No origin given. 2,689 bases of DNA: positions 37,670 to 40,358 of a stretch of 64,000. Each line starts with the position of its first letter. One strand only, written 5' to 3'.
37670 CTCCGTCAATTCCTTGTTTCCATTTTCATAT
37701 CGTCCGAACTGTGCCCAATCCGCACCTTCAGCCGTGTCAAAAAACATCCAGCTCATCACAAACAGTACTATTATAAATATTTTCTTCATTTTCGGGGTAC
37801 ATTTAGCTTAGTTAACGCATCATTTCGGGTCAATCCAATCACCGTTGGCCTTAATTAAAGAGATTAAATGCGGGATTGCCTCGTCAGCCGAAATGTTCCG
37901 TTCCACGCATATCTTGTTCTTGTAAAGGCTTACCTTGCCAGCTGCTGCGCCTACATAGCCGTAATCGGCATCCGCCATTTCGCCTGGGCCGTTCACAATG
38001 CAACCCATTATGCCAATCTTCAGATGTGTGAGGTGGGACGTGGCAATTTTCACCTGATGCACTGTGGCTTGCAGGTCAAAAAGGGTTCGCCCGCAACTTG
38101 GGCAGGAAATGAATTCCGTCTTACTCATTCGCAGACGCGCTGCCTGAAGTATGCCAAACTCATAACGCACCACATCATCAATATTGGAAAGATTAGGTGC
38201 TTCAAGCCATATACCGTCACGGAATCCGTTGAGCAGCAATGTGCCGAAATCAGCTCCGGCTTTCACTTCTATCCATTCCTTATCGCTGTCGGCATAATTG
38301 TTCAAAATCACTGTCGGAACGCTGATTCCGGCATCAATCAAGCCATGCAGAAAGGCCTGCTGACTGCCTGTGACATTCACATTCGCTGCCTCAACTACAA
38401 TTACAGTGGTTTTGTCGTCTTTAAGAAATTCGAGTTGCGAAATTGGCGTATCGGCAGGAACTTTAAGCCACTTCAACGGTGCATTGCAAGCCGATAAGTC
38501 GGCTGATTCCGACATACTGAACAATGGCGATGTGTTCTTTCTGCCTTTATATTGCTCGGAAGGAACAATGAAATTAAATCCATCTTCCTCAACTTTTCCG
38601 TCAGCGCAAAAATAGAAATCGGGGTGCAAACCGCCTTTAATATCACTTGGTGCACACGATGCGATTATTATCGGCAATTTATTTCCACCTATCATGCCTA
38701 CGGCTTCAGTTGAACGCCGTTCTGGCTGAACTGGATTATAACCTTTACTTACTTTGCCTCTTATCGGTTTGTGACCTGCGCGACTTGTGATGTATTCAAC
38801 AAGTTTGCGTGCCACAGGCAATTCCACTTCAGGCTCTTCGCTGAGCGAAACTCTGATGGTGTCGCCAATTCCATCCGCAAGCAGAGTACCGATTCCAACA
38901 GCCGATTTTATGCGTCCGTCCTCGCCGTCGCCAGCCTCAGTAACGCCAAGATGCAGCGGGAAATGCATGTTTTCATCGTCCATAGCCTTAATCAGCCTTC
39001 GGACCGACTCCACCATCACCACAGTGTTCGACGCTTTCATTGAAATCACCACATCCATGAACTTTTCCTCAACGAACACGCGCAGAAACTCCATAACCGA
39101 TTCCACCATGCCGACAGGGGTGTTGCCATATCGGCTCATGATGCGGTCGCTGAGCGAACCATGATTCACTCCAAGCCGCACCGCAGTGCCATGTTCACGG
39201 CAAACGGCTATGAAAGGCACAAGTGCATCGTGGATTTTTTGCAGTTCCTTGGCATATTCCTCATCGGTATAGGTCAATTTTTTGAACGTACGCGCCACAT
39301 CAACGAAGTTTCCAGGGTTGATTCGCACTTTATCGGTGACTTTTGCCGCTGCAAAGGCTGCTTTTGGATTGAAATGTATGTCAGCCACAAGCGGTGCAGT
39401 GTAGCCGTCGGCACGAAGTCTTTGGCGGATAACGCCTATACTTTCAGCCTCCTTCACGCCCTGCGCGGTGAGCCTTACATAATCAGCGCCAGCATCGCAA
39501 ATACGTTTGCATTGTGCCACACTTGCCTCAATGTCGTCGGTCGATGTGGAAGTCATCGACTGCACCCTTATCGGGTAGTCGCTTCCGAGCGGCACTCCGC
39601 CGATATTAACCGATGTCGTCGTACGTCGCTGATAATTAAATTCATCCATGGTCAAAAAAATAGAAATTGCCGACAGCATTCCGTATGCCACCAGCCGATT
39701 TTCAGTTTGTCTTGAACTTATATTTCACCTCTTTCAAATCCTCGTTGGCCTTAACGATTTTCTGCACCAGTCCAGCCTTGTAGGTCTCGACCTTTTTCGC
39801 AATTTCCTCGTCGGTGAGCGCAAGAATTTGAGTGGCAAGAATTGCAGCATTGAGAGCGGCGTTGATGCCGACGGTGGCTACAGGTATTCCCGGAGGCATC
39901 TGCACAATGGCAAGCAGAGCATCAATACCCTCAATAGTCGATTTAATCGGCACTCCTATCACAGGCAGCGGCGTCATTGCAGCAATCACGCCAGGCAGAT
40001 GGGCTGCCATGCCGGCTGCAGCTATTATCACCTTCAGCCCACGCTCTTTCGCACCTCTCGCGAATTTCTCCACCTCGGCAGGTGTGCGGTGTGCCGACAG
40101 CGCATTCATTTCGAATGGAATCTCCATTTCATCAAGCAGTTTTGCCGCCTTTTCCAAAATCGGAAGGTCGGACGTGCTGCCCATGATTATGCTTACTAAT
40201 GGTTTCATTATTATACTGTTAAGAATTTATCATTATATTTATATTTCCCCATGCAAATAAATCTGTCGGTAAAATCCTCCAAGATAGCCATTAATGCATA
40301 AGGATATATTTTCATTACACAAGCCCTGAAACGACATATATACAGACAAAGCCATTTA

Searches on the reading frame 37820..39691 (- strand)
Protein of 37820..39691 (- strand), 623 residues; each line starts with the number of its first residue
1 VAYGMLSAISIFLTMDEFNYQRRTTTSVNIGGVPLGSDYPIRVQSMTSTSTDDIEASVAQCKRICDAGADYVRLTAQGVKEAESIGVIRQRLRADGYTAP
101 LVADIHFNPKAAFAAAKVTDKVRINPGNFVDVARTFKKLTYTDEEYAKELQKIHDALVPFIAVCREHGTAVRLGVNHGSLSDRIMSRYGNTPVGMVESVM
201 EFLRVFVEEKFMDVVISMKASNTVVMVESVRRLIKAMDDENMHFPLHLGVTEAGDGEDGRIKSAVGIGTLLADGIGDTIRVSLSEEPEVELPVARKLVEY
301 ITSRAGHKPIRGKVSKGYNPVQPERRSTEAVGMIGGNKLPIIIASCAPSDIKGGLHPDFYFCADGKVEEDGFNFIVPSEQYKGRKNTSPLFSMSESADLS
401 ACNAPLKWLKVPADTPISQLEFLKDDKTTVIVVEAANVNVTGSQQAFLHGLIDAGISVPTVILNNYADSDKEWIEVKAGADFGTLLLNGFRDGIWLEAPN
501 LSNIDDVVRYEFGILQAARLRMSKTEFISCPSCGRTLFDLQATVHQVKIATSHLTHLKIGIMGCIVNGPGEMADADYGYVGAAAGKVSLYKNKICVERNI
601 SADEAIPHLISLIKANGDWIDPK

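Call 42: search_protein_families(library=pfam, proteins=[window:37820-39691:-], max_evalue=0.001)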
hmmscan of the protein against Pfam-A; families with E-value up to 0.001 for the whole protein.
window:37820-39691:- (623 aa): 1 family
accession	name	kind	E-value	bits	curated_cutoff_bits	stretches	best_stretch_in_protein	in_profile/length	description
PF04551.19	GcpE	-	6.1e-117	390.9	32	1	25-614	1-342/343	GcpE protein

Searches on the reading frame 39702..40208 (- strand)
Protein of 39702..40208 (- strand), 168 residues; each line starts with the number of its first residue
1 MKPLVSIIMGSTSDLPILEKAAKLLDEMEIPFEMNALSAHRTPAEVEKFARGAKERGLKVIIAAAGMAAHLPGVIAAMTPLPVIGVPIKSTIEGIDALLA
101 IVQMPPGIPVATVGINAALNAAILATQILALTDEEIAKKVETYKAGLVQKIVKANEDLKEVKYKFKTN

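Call 42: search_protein_families(library=pfam, proteins=[window:39702-40208:-], max_evalue=0.001)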
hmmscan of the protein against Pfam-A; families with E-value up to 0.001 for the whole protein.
window:39702-40208:- (168 aa): 1 family
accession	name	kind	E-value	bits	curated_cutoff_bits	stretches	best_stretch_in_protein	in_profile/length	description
PF00731.26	AIRC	-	1.1e-61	207.1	30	1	5-146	2-144/148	AIR carboxylase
